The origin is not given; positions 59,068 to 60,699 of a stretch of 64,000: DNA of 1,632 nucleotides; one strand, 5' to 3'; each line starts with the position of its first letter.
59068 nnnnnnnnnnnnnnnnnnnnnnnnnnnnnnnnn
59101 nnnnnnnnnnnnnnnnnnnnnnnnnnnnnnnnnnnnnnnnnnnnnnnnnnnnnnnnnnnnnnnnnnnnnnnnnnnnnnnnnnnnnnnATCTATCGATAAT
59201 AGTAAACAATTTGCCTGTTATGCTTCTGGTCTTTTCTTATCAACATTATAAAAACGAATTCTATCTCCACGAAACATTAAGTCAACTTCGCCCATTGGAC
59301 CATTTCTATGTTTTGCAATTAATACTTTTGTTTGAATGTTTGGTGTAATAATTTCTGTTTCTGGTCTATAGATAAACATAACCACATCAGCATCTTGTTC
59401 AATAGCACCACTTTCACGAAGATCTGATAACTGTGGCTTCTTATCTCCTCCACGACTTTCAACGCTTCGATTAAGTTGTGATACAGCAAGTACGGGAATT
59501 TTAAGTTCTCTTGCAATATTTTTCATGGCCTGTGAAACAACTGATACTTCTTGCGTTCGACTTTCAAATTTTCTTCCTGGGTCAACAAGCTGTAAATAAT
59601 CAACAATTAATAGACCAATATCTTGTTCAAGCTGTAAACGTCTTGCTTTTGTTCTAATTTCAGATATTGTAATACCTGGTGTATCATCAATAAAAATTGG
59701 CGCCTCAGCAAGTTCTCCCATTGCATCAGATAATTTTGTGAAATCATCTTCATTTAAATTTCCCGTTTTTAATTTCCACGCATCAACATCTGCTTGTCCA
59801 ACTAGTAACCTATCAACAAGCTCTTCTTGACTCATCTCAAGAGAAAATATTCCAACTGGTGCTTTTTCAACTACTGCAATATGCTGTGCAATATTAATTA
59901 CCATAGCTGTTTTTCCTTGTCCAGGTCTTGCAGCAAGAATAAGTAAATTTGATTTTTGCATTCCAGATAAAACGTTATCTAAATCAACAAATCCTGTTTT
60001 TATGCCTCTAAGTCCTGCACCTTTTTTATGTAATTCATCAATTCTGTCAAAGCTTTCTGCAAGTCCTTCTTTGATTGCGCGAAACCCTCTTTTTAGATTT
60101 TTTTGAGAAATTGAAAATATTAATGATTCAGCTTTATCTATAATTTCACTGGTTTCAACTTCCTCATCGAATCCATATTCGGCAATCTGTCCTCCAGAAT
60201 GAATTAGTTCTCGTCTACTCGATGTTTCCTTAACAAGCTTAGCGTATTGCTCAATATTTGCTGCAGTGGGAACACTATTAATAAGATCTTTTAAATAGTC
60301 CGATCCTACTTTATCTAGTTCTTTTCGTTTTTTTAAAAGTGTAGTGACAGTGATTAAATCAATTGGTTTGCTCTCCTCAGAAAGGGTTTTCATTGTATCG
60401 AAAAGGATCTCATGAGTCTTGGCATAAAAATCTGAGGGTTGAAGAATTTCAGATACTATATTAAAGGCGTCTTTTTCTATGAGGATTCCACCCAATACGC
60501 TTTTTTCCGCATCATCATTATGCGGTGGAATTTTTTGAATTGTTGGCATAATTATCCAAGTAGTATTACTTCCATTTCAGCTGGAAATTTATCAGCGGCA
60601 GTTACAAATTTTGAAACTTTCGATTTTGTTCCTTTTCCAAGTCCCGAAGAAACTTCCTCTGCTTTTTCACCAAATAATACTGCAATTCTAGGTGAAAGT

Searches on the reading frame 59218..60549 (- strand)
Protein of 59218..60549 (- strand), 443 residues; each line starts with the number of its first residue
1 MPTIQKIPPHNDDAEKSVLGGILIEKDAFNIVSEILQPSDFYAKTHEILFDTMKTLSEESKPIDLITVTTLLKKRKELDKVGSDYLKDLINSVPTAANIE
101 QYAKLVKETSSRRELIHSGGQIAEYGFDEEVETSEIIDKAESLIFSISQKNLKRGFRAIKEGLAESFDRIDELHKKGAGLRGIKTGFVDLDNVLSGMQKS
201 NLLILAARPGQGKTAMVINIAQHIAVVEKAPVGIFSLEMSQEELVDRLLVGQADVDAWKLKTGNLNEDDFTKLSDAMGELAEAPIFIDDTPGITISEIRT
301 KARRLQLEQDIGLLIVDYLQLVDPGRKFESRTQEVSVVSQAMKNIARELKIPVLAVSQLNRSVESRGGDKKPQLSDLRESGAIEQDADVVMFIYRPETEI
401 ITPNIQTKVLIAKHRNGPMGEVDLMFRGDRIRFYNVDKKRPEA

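Call 66: list_cluster_members(proteins=[window:59218-60549:-, window:55243-55800:-, window:57508-59187:-, window:55802-57304:-, window:49859-50590:-, window:38509-39438:-, window:36711-37469:-, window:24503-26029:+, window:11864-14770:+, window:53307-53975:-])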
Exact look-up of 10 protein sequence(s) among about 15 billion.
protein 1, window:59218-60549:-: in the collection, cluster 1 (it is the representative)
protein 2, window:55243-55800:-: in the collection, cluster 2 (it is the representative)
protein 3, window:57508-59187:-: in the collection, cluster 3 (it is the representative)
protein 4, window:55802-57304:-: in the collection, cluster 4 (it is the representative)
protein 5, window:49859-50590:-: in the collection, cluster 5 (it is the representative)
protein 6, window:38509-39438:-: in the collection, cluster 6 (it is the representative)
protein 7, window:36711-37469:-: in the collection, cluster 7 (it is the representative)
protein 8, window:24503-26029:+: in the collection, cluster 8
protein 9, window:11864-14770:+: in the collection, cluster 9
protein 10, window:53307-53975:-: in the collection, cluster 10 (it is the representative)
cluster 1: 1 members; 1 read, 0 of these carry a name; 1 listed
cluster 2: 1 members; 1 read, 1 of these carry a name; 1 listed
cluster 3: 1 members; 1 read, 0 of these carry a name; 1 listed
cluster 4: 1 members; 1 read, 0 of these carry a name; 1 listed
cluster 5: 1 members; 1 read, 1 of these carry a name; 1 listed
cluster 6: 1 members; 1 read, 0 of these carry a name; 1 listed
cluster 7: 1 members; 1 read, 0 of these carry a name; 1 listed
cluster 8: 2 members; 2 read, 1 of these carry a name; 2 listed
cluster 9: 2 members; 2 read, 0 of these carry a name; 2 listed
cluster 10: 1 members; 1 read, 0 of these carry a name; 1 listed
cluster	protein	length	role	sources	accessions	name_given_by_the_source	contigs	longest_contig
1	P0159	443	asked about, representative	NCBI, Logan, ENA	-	-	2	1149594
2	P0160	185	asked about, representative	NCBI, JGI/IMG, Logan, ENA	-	elongation factor P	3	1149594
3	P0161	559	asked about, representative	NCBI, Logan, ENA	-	-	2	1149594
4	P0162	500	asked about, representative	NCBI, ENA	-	-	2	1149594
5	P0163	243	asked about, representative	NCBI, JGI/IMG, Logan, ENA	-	YebC/PmpR family DNA-binding regulatory protein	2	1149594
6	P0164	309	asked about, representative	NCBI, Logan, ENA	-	-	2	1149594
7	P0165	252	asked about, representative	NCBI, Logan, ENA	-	-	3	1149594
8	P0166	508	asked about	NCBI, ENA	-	-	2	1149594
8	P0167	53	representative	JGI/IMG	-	preprotein translocase subunit SecE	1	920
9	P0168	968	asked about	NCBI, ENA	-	-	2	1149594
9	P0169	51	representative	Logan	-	-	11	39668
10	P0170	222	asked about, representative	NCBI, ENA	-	-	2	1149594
